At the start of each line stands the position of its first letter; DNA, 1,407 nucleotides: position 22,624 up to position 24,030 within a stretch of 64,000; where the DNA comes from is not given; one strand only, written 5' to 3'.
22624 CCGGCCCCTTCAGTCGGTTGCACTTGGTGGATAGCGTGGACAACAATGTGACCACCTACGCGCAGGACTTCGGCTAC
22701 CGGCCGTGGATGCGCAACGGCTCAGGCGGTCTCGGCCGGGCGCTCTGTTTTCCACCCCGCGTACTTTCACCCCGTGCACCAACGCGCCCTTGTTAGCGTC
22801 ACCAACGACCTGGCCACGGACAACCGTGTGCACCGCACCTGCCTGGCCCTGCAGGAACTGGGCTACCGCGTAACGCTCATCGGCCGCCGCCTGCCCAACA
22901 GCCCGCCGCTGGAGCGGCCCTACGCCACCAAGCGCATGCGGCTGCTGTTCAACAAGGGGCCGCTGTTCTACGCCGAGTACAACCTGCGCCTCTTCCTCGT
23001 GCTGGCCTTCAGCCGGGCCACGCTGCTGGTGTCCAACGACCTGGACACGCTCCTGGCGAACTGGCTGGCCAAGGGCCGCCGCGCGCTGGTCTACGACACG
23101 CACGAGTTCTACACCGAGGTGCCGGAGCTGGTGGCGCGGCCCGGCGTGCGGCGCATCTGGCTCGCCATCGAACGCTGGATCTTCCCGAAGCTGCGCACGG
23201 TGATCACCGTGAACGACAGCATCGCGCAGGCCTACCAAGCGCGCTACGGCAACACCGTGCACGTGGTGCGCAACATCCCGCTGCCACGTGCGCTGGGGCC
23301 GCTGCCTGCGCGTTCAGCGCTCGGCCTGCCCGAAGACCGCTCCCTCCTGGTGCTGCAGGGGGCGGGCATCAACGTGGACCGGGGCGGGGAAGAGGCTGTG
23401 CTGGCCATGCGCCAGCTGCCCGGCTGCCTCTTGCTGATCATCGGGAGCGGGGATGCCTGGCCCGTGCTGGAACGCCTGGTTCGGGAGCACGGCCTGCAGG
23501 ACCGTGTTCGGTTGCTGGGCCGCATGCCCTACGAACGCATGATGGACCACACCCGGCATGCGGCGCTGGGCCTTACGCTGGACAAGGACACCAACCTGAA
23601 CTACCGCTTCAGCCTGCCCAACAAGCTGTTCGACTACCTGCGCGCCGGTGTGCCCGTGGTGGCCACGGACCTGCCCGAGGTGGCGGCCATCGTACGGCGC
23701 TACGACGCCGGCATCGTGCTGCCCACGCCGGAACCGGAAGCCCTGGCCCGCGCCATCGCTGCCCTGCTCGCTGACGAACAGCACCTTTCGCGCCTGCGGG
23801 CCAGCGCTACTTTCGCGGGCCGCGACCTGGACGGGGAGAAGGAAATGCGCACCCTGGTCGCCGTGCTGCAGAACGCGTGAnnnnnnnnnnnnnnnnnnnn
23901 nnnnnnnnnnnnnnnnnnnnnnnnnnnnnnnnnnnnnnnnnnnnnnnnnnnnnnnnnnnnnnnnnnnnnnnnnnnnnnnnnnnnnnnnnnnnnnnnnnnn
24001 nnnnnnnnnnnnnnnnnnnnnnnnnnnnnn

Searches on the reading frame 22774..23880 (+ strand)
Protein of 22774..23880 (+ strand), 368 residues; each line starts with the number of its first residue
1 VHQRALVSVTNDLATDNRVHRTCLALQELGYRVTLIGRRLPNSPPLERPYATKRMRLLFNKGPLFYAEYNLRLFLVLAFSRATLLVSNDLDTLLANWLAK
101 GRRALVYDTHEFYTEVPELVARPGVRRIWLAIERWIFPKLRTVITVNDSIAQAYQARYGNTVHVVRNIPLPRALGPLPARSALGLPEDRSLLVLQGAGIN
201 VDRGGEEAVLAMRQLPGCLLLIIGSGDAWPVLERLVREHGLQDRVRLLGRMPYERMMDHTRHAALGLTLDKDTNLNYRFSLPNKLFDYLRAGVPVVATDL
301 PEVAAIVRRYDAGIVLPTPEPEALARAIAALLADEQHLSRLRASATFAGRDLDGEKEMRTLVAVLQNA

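Call 84: search_protein_families(library=pfam, proteins=[window:22774-23880:+], max_evalue=0.001)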
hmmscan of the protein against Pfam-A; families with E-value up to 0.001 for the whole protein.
window:22774-23880:+ (368 aa): 5 families
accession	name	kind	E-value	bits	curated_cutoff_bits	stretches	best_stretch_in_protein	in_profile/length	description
PF13692.12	Glyco_trans_1_4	-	1e-15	58.7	27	1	217-334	33-142/142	Glycosyl transferases group 1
PF00534.26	Glycos_transf_1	-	2.9e-15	56.7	26.4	1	207-344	32-168/172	Glycosyl transferases group 1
PF13439.12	Glyco_transf_4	-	7.1e-12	46.1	28.5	1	18-167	7-164/170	Glycosyltransferase Family 4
PF13579.12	Glyco_trans_4_4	-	7.4e-09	36.6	29.7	1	17-167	5-157/158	Glycosyl transferase 4-like domain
PF13524.12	Glyco_trans_1_2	-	1.7e-08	35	25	1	209-345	6-125/144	Glycosyl transferase-like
